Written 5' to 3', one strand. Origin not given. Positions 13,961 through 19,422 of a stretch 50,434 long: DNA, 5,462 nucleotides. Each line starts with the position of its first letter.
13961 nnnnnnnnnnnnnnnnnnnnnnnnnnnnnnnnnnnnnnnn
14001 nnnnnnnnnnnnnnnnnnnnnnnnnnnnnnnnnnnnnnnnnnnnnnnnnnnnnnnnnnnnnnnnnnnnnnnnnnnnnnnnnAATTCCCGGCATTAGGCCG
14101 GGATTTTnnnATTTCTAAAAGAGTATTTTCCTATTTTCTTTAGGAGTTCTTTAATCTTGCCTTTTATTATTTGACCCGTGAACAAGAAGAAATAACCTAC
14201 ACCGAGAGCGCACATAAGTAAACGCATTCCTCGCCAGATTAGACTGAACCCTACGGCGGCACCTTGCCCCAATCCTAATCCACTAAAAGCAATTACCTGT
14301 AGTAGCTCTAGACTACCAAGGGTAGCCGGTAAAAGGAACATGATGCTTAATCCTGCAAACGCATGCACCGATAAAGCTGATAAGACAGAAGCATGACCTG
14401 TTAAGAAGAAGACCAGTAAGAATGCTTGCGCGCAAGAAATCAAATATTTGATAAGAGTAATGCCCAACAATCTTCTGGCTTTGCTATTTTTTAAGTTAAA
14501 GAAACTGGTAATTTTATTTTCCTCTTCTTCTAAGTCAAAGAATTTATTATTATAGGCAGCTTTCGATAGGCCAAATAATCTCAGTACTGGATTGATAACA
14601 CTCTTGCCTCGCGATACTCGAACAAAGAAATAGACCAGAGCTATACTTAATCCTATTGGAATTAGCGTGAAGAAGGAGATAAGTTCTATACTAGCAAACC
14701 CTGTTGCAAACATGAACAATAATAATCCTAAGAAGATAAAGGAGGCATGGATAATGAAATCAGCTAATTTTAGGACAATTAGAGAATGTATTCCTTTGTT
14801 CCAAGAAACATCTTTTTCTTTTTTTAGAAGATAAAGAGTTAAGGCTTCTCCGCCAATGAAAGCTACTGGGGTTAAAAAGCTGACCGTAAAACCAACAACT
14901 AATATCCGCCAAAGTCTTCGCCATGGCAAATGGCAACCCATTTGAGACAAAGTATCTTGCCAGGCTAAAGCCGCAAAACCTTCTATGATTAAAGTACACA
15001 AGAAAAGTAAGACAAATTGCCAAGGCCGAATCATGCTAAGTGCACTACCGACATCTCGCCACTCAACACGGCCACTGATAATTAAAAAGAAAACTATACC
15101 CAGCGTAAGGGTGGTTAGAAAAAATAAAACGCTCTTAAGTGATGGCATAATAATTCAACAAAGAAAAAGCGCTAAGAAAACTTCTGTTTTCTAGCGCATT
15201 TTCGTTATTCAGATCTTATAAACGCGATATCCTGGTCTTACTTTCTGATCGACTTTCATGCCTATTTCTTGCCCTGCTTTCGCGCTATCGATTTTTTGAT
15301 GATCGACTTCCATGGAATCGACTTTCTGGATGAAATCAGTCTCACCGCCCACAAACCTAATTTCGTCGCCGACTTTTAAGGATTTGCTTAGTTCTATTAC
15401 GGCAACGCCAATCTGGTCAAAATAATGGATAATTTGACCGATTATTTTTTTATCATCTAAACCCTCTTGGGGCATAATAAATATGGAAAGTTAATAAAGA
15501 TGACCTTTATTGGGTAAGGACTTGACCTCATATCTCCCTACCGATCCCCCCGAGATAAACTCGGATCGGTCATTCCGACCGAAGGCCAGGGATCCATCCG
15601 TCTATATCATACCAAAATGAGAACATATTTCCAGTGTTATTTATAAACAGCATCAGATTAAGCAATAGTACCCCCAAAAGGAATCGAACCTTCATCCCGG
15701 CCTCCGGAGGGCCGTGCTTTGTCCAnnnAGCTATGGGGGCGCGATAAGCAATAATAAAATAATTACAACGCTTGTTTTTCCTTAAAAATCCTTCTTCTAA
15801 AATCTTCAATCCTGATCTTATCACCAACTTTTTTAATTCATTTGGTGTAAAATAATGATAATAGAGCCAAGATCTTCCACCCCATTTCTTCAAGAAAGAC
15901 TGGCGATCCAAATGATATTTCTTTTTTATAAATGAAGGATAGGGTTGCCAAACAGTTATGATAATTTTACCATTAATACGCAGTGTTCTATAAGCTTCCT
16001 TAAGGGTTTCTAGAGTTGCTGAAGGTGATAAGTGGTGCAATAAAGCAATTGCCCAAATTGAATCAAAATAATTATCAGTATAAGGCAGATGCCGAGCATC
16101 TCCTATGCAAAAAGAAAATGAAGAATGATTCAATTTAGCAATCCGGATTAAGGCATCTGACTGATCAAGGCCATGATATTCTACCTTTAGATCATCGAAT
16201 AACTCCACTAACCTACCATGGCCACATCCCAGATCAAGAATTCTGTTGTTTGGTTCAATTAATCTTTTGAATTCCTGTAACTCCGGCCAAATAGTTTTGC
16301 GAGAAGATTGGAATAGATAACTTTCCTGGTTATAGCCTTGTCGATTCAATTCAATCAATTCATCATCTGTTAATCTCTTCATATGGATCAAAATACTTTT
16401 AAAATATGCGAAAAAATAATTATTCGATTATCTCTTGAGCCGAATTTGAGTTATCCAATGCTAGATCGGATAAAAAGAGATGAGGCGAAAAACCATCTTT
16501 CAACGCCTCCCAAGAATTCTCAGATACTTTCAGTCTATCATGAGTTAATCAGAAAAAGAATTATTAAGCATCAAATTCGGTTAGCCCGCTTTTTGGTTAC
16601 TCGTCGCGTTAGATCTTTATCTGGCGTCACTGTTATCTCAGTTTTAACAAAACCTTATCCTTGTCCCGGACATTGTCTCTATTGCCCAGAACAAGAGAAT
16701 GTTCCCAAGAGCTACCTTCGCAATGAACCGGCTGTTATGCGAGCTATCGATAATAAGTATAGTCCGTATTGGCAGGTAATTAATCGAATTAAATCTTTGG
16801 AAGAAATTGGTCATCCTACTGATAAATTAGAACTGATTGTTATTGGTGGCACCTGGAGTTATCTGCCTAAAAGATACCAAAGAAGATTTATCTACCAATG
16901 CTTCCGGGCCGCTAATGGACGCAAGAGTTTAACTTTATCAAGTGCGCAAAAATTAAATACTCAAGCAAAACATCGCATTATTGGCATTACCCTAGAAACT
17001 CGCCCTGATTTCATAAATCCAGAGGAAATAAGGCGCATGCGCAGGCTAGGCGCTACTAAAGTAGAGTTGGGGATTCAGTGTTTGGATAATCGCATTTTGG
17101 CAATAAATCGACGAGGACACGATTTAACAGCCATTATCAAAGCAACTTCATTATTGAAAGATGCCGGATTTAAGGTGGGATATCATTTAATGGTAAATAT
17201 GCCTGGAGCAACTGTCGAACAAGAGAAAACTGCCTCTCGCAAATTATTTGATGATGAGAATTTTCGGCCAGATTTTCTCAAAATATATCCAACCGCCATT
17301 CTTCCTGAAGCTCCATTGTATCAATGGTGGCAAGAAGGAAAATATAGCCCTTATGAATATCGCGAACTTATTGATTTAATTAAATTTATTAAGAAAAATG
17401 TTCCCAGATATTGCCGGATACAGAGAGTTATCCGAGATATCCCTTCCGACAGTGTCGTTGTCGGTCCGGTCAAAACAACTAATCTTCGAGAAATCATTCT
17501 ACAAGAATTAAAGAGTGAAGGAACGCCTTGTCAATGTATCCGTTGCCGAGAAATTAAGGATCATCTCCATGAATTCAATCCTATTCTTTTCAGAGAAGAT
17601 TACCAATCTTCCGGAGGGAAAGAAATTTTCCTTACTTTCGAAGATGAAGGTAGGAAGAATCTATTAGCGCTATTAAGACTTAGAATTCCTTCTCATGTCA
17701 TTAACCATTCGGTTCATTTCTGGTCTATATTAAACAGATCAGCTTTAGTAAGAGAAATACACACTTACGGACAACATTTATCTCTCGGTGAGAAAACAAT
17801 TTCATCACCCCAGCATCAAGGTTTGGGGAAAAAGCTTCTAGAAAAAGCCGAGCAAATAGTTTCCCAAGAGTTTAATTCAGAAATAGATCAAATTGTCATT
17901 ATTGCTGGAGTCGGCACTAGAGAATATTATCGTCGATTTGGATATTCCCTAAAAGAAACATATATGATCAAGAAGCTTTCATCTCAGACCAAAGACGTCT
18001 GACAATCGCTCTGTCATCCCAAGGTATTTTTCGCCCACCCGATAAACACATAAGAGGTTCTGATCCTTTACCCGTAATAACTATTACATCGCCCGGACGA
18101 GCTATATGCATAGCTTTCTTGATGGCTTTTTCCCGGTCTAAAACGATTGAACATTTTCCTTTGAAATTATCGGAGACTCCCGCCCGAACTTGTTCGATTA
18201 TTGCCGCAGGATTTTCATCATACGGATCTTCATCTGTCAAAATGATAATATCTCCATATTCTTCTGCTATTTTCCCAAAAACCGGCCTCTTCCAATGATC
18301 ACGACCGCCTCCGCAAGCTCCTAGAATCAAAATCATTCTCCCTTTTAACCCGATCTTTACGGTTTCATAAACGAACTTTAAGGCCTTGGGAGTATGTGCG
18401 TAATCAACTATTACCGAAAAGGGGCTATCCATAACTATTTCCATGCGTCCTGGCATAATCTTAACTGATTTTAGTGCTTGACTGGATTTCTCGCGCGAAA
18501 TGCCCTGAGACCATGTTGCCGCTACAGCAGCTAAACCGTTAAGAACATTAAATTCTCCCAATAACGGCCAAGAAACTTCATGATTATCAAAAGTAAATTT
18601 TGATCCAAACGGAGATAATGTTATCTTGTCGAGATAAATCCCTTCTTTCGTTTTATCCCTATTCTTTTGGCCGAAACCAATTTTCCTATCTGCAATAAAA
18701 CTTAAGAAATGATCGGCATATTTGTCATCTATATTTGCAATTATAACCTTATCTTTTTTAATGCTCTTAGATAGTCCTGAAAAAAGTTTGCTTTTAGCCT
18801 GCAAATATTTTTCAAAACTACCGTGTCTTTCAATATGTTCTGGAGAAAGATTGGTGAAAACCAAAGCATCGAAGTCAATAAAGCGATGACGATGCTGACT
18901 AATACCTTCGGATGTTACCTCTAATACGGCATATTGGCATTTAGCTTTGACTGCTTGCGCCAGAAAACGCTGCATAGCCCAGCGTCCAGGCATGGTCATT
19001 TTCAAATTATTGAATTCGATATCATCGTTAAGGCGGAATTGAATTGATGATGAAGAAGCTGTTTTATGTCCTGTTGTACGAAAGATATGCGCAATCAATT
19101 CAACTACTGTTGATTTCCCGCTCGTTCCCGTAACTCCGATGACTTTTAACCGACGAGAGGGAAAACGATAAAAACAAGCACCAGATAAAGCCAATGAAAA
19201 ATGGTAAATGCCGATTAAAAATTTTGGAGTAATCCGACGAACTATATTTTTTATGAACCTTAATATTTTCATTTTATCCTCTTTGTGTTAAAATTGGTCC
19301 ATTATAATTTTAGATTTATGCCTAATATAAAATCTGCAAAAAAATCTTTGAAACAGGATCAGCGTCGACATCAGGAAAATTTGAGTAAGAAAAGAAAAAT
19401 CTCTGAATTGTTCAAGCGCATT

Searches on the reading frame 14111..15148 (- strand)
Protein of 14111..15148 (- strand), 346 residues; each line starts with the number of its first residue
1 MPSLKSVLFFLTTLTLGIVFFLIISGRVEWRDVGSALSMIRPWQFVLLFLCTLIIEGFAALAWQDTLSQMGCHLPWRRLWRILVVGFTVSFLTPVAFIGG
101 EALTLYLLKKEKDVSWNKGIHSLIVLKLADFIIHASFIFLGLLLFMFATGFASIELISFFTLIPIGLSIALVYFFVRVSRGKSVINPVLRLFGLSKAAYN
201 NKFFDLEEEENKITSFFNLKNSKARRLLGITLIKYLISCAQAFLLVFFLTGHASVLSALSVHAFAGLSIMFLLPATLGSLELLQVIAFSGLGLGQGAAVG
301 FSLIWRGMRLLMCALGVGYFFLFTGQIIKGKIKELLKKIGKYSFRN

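Call 75: search_protein_families(library=pfam, proteins=[window:14111-15148:-], max_evalue=0.0001)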
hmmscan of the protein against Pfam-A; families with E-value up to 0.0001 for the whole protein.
window:14111-15148:- (346 aa): 1 family
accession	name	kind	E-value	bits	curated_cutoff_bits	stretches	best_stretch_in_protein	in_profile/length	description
PF03706.18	LPG_synthase_TM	-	1.9e-30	106.8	33.4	1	15-315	6-300/302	Lysylphosphatidylglycerol synthase TM region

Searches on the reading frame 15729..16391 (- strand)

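Call 75: search_protein_families(library=pfam, proteins=[window:15729-16391:-], max_evalue=0.0001)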
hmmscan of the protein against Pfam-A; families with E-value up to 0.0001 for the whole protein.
window:15729-16391:- (221 aa): 6 families
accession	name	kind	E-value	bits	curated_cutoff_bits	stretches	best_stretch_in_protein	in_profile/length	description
PF08241.18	Methyltransf_11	-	3.8e-18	66.4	21.2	1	52-145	1-95/95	Methyltransferase domain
PF13649.12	Methyltransf_25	-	1.9e-17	64.2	27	1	51-141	1-97/97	Methyltransferase domain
PF13847.12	Methyltransf_31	-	2.3e-15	57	27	1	46-147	2-111/145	Methyltransferase domain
PF13489.12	Methyltransf_23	-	2.1e-14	54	27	1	40-199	15-163/164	Methyltransferase domain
PF08242.18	Methyltransf_12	-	8.3e-13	49.3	30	1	52-143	1-98/98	Methyltransferase domain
PF07021.18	MetW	-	6.5e-07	29.6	21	1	38-147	4-109/193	Methionine biosynthesis protein MetW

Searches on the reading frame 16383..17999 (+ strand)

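Call 75: search_protein_families(library=pfam, proteins=[window:16383-17999:+], max_evalue=0.0001)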
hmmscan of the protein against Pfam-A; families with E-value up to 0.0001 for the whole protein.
window:16383-17999:+ (539 aa): 2 families
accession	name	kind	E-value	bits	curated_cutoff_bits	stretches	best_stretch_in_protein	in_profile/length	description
PF16199.10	Radical_SAM_C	-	4.4e-20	72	31.9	1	296-377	1-84/85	Radical_SAM C-terminal domain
PF04055.27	Radical_SAM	-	1.3e-17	64.9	29.5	1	94-284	7-163/166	Radical SAM superfamily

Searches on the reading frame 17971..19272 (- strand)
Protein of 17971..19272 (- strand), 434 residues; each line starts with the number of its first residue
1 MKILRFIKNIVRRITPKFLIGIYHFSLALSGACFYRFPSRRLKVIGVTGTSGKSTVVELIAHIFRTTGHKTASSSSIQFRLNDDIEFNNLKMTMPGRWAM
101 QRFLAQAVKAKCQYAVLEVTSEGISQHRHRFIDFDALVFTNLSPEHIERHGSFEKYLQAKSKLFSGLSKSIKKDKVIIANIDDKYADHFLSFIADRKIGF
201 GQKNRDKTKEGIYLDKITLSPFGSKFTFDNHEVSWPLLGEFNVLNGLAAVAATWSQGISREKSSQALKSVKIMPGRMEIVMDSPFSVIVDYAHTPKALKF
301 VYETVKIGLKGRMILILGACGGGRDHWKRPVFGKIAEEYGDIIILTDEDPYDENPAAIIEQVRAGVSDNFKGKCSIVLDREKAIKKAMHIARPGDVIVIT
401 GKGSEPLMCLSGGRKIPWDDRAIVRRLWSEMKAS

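Call 75: search_protein_families(library=pfam, proteins=[window:17971-19272:-], max_evalue=0.0001)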
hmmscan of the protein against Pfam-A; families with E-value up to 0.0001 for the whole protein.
window:17971-19272:- (434 aa): 2 families
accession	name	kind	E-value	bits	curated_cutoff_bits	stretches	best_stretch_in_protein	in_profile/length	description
PF08245.18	Mur_ligase_M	-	2e-44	152.4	24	1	47-252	1-199/200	Mur ligase middle domain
PF02875.26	Mur_ligase_C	-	2.1e-25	90.4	28.4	1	275-403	1-127/127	Mur ligase, glutamate ligase domain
